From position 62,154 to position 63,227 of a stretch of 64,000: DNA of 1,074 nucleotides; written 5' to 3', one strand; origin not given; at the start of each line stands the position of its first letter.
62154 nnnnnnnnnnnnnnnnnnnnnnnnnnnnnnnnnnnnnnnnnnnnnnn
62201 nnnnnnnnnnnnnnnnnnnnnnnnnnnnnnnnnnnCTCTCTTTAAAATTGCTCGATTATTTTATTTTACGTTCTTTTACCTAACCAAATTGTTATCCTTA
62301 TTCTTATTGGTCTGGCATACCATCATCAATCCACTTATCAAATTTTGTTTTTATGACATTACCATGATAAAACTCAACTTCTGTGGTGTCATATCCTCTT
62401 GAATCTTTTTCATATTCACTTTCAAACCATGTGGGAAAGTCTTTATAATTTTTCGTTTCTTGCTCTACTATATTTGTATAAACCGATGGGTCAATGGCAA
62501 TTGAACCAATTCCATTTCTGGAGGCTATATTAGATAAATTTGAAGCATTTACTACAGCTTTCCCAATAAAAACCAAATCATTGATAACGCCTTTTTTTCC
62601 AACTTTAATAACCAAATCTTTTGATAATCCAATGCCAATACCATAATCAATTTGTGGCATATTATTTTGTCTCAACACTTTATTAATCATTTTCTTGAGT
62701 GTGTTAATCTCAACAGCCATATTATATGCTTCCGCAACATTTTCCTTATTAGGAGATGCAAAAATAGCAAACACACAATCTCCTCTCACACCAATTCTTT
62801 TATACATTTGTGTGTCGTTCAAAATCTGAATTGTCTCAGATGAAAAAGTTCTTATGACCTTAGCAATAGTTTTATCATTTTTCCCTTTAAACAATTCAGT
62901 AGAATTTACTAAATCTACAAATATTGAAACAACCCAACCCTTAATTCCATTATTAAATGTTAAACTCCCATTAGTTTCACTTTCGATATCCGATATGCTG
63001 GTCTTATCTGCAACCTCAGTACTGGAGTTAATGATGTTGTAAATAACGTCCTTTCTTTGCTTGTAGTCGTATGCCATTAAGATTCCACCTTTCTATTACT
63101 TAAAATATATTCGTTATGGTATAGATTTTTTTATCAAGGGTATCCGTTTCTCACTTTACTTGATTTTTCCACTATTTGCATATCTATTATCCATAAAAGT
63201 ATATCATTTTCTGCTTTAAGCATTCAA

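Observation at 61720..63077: Two-gene Pycsar-type anti-phage cassette (nucleotide cyclase plus TM effector)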

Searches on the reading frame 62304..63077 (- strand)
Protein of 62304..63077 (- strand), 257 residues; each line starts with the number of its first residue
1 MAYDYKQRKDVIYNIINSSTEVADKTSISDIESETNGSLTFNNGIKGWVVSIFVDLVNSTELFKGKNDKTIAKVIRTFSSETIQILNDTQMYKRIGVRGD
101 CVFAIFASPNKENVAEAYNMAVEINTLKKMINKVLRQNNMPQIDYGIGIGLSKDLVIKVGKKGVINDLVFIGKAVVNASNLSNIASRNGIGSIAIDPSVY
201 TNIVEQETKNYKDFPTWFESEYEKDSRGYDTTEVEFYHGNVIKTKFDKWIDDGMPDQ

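Call 3: search_protein_families(library=pfam, proteins=[window:62304-63077:-], max_evalue=1)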
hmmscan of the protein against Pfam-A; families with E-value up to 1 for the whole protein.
window:62304-63077:- (257 aa): 1 family
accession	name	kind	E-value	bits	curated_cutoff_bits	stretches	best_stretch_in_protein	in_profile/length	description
PF00211.25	Guanylate_cyc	-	0.0005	20.1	21.9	1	51-151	11-108/183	Adenylate and Guanylate cyclase catalytic domain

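Call 4: search_protein_families(library=padloc, proteins=[window:62304-63077:-], max_evalue=1)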
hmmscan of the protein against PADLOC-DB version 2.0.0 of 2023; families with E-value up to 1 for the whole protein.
window:62304-63077:- (257 aa): 12 families
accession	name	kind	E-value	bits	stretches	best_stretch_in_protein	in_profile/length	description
PDLC02368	PycC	-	5.1e-70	233.7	1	2-254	3-234/234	-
PDLC02369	PycC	-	3.6e-26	90.2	1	15-205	12-192/248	-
PDLC02367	PycC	-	9.9e-25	85.3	1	39-223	35-210/226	-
PDLC00763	PycC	-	2.7e-19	67.6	1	49-209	54-213/268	Pycsar cyclase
PDLC00766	PycC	-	9.6e-17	59.2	1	42-224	37-216/232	Pycsar cyclase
PDLC02370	PycC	-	1.4e-10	39.1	1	44-190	77-228/340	-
PDLC02366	PycC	-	2.1e-10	38.1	1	37-204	266-434/486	-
PDLC00765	PycC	-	1.8e-09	35.2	1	47-206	256-415/477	Pycsar cyclase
PDLC00767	PycC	-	3.2e-08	31.3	1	46-165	90-212/337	Pycsar cyclase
PDLC00762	PycC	-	3.8e-06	24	1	24-190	22-196/508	Pycsar cyclase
PDLC00734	PycC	-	1.8e-05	22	1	49-220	190-361/374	Pycsar cyclase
PDLC00764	PycC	-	7.6e-05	19.8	1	46-151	92-200/449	Pycsar cyclase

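Call 5: search_protein_families(library=ncbifam, proteins=[window:62304-63077:-], max_evalue=1)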
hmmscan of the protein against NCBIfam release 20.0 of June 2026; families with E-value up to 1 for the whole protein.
window:62304-63077:- (257 aa): 0 families

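Call 7: search_solved_structures(query=window:62304-63077:-, max_evalue=10, show_alignments=3)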
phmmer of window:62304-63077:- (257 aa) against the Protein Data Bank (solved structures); distinct sequences matched with E-value up to 10: 7.
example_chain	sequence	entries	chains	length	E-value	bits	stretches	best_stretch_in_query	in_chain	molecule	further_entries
8jsz_A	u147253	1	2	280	2.2e-06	30.8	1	49-162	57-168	uridylate cyclase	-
7r65_A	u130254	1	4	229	2.9e-06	30.4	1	21-188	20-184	Adenylate/guanylate cyclase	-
8jsf_A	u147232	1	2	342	0.054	16.4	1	43-107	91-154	cytidylate cyclase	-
6z7o_A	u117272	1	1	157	0.44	13.4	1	20-111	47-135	Thioredoxin-T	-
3r5g_A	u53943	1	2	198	0.83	12.5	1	54-201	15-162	CyaB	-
6z4c_A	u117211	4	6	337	2.3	11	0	104-142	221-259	Regulator of RpoS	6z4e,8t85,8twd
6od1_A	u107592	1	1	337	2.4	11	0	104-142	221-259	Regulator of RpoS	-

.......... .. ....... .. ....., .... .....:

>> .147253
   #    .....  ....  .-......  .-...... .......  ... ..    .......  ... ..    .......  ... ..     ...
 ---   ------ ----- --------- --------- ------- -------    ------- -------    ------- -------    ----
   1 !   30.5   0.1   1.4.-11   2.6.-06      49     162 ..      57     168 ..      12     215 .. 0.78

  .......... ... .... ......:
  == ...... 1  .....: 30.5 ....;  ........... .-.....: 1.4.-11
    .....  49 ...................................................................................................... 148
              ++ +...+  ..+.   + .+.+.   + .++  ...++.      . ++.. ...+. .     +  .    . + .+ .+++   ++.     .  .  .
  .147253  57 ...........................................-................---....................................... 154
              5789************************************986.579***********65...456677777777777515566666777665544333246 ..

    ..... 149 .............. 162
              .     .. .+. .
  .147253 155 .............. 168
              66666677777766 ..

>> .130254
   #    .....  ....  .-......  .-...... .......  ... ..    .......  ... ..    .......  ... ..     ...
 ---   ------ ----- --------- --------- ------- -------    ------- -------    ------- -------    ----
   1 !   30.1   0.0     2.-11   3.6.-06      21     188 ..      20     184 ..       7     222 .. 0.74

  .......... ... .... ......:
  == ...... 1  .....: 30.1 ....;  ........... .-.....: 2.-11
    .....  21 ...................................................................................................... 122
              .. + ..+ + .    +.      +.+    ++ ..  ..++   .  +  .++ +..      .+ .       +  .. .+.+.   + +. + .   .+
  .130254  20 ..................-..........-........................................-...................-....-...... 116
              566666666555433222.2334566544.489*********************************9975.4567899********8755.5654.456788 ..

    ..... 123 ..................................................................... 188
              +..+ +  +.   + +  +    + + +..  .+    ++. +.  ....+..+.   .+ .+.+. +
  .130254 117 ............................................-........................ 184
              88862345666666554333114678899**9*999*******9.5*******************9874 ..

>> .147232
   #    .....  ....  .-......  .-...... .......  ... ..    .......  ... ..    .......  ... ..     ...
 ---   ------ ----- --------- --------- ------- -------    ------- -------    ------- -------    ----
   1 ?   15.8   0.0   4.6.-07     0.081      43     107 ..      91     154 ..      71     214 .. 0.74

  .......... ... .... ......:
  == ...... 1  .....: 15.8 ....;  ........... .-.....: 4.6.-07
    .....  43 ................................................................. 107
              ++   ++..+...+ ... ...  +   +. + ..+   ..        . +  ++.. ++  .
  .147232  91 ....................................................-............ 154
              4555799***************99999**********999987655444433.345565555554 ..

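Call 10: find_homologous_proteins(query=window:62304-63077:-)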
Query window:62304-63077:- (257 aa): 89 proteins with E <= 0.001 among 1343 candidates.
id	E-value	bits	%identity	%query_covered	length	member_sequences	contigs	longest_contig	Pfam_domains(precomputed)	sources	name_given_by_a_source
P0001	1.6e-163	560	100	100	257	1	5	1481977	-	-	-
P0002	1.1e-148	511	91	100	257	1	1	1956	-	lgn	-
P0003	2.0e-145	501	89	100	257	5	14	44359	-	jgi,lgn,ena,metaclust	jgi:class 3 adenylate cyclase|metaclust:\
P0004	8.7e-145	499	87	100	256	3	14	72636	-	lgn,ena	-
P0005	1.5e-139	482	85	100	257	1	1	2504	-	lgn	-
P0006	2.4e-137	474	84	100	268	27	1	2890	-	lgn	-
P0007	2.9e-96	340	62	98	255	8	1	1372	-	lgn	-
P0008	6.2e-89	316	55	99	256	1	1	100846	-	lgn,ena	-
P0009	2.2e-81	291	57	98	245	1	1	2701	-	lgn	-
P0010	3.0e-78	281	53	99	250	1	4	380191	-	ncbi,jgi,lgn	ncbi:MAG: adenylate cyclase [Acholeplasmataceae bacterium]|jgi:class 3 adenylate cyclase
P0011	2.0e-64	236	49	99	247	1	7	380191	-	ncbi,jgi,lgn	ncbi:MAG: hypothetical protein ACOX56_05855 [Acholeplasmataceae bacterium]|jgi:hypothetical protein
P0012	5.8e-61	224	45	98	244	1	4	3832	-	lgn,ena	-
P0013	6.6e-60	221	44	98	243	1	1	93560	-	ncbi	-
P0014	2.5e-58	216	44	99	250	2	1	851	-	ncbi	-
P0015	8.3e-57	211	43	98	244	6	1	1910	-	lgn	-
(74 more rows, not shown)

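Call 11: find_encoding_contigs(protein=window:62304-63077:-, flank=10000, max_places=8)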
Protein window:62304-63077:- (257 aa): 9 contigs read that carry it; 8 places shown.
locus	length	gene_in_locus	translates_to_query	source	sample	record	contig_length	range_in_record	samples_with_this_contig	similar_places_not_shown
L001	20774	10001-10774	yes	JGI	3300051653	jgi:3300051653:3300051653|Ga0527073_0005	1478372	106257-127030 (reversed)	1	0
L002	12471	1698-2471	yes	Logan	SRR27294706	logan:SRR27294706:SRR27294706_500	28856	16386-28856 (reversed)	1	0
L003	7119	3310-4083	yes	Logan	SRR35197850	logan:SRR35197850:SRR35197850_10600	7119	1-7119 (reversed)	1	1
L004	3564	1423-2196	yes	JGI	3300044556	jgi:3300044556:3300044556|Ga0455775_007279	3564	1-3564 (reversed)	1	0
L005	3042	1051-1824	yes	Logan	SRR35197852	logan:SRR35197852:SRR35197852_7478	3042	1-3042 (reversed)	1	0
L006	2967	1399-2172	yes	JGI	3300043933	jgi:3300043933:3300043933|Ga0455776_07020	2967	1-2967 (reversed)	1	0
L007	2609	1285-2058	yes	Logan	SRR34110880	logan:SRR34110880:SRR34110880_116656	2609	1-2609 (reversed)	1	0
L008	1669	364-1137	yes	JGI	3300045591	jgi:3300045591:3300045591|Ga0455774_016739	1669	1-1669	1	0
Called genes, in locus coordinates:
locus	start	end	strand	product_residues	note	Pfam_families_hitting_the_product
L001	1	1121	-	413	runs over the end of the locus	PF05195:AMP_N, PF00557:Peptidase_M24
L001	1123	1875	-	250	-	PF10609:ParA, PF01656:CbiA, PF02374:ArsA_ATPase (weak), PF13614:AAA_31 (faint)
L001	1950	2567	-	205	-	PF01205:Impact_N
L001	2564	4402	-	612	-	-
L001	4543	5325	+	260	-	PF02517:Rce1-like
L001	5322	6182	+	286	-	PF05857:TraX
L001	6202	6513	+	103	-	PF00085:Thioredoxin, PF14595:Thioredoxin_9 (weak), PF13098:Thioredoxin_2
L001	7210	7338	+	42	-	-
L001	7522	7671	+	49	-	-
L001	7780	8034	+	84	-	-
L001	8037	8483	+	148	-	-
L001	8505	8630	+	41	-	-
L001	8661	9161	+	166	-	-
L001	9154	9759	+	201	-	-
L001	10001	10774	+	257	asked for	-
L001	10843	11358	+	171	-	PF18967:PycTM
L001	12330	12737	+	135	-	-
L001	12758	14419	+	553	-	PF13529:Peptidase_C39_2 (faint)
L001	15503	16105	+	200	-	-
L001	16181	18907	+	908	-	-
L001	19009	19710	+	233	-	PF02463:SMC_N (faint), PF00005:ABC_tran, PF13304:AAA_21 (faint)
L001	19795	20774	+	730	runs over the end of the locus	PF02687:FtsX, PF12704:MacB_PCD (weak), PF02687:FtsX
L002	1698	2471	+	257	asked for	-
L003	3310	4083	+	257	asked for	-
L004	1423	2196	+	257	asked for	-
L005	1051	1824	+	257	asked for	-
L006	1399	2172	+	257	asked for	-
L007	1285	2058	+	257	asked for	-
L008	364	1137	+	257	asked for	-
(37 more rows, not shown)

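Call 18: find_encoding_contigs(protein=P0003, flank=8000, max_places=3)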
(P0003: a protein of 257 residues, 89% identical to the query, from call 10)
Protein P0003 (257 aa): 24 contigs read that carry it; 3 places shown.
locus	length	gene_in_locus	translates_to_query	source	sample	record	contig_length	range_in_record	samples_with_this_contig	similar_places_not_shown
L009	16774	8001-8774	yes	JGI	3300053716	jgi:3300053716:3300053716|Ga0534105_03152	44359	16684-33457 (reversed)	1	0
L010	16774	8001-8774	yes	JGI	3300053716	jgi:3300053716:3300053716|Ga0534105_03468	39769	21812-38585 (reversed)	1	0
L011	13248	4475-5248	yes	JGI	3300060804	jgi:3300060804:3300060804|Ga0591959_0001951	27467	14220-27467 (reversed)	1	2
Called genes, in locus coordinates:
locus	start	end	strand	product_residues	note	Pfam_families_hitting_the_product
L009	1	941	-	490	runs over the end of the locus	PF00239:Resolvase, PF07508:Recombinase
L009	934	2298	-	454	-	PF00239:Resolvase, PF07508:Recombinase, PF13408:Zn_ribbon_recom (weak)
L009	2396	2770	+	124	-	-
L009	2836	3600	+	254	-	PF13276:HTH_21, PF00665:rve, PF13683:rve_3, PF13333:rve_2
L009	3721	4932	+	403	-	PF10593:Z1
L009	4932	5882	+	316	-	PF14390:DUF4420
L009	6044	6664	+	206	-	-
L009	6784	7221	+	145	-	-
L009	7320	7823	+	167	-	PF10706:Aminoglyc_resit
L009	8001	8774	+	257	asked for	-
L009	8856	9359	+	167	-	PF18967:PycTM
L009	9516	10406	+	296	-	PF20197:DUF6560 (weak)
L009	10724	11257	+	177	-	-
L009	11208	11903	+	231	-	PF02195:ParB_N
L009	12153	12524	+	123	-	PF01555:N6_N4_Mtase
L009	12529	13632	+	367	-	PF00438:S-AdoMet_synt_N, PF02772:S-AdoMet_synt_M, PF02773:S-AdoMet_synt_C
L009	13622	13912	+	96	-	-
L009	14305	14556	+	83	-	-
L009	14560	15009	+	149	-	PF12957:DUF3846 (weak)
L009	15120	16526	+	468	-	PF04326:SLFN_AlbA_2, PF13749:HATPase_c_4, PF08279:HTH_11 (weak), PF13412:HTH_24 (weak)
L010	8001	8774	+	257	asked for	-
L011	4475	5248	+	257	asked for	-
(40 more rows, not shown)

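Call 19: find_encoding_contigs(protein=P0004, flank=8000, max_places=3)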
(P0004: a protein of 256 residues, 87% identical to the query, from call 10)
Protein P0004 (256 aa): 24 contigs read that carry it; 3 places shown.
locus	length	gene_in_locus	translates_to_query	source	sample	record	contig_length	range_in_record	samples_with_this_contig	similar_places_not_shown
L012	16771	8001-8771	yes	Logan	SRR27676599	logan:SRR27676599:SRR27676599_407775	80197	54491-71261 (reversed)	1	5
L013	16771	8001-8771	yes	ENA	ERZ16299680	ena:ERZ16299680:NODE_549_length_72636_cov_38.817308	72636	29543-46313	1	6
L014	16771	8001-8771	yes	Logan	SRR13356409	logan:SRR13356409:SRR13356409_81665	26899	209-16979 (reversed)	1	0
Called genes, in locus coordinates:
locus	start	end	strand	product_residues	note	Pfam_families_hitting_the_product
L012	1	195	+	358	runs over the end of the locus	PF09681:Phage_rep_org_N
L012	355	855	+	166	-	-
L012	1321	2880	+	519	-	PF02384:N6_Mtase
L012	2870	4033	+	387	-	-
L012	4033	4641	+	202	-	-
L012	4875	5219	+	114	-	-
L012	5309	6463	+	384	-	-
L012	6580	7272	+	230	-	PF13365:Trypsin_2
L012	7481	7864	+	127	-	PF13711:DUF4160 (weak)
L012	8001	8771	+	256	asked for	-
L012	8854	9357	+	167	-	PF18967:PycTM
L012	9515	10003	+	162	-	-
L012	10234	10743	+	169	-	-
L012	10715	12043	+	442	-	PF02195:ParB_N, PF01555:N6_N4_Mtase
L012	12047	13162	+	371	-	PF00438:S-AdoMet_synt_N, PF02772:S-AdoMet_synt_M, PF02773:S-AdoMet_synt_C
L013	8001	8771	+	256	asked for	-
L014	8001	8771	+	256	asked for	-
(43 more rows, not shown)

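Call 20: find_encoding_contigs(protein=P0008, flank=8000, max_places=2)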
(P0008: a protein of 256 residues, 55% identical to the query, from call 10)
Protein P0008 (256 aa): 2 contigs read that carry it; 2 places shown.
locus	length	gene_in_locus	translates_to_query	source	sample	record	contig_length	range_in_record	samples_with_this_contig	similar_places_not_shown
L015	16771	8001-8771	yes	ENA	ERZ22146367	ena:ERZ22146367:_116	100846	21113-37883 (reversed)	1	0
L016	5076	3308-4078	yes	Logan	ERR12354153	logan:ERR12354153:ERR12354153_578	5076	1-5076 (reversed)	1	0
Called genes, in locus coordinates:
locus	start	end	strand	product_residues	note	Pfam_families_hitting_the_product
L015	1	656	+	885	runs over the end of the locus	PF13361:UvrD_C (weak), PF01443:Viral_helicase1 (faint), PF00580:UvrD-helicase, PF13604:AAA_30 (faint), PF13245:AAA_19, PF00580:UvrD-helicase, PF13087:AAA_12 (weak), PF01396:Zn_ribbon_Top1, +1 more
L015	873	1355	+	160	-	-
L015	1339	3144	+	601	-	PF02463:SMC_N (faint), PF13175:AAA_15, PF13304:AAA_21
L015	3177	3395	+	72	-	-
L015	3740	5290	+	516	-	-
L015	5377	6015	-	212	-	PF18967:PycTM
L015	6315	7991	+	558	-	PF01966:HD (weak), PF13286:HD_assoc (faint)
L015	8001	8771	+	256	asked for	-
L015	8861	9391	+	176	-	-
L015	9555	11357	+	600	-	PF09479:Flg_new, PF13416:SBP_bac_8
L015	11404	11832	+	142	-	-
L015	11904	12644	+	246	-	-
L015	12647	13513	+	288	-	PF13421:Band_7_1 (weak)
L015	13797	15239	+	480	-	PF01381:HTH_3, PF12844:HTH_19, PF13560:HTH_31 (weak)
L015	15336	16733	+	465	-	PF03403:PAF-AH_p_II, PF12740:PETase (weak)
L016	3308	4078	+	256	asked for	-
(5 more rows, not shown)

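Call 21: find_encoding_contigs(protein=P0010, flank=8000, max_places=2)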
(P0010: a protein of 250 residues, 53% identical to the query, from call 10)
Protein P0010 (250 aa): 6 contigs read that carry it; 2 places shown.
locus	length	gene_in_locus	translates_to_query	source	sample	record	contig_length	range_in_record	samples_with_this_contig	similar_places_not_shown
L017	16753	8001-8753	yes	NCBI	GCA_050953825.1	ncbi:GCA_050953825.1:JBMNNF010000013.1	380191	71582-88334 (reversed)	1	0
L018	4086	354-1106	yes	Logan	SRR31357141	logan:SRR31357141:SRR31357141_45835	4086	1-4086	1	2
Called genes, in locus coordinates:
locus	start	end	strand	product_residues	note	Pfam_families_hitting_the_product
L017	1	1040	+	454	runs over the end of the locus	PF03448:MgtE_N, PF00571:CBS, PF01769:MgtE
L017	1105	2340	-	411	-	PF12679:ABC2_membrane_2, PF12730:ABC2_membrane_4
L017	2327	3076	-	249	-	PF13175:AAA_15 (weak), PF02463:SMC_N (faint), PF00005:ABC_tran, PF13304:AAA_21 (weak)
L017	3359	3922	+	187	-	PF18955:DUF5698, PF10035:DUF2179 (weak)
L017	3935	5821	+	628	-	PF01841:Transglut_core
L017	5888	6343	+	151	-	PF09954:DUF2188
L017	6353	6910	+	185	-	PF02417:Chromate_transp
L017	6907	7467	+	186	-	PF02417:Chromate_transp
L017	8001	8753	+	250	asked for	-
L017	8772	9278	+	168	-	PF18967:PycTM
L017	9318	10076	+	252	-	PF14279:HNH_5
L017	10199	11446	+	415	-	PF08867:FRG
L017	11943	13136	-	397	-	PF13936:HTH_38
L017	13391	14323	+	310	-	PF13391:HNH_2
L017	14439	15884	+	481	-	PF18928:DUF5677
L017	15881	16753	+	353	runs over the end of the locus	-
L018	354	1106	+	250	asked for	-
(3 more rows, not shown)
